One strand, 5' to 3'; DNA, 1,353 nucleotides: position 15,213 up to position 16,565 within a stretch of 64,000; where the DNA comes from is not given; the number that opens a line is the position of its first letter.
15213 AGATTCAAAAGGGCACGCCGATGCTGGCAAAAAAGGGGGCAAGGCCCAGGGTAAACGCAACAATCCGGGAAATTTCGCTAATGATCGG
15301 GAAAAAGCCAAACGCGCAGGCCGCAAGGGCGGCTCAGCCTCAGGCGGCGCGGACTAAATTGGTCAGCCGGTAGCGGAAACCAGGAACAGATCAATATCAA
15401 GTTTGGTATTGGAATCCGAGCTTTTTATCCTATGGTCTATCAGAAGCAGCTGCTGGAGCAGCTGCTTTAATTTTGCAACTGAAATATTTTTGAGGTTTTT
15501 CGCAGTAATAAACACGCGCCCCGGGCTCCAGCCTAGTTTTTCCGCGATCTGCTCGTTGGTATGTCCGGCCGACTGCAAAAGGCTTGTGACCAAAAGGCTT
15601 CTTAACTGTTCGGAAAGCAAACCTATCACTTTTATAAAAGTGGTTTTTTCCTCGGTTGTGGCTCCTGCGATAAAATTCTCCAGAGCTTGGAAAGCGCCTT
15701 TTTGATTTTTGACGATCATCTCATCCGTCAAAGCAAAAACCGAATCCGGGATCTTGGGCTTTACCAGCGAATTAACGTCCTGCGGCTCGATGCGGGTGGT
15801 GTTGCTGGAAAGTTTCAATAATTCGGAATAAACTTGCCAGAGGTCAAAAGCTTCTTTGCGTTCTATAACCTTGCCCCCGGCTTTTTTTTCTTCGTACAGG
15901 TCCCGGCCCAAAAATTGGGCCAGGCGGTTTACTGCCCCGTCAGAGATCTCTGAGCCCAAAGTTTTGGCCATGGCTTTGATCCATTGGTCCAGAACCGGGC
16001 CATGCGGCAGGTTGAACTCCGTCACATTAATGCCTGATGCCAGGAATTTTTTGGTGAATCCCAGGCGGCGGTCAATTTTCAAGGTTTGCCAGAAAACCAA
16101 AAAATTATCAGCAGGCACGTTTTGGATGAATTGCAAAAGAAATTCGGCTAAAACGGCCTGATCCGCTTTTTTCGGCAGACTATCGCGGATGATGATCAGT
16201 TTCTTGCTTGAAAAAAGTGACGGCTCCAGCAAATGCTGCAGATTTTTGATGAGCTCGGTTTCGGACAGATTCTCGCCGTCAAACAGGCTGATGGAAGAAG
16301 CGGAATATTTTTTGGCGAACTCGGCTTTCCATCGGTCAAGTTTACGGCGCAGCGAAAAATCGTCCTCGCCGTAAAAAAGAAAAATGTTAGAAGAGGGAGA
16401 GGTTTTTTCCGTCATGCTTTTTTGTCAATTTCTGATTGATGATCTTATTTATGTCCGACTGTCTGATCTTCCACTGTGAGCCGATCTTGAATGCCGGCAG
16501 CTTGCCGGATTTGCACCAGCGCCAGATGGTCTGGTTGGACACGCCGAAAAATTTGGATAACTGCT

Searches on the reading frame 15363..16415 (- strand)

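Call 94: search_protein_families(library=pfam, proteins=[window:15363-16415:-], max_evalue=0.00001)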
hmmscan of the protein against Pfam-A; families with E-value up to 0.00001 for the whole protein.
window:15363-16415:- (350 aa): 2 families
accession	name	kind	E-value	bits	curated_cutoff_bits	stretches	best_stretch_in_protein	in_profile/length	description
PF21694.2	DNA_pol3_delta_C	-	2e-21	76.6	27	1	224-347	2-120/121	DNA polymerase III delta subunit, C-terminal domain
PF06144.19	DNA_pol3_delta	-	3.4e-08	34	21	1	12-131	1-121/124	DNA polymerase III, delta subunit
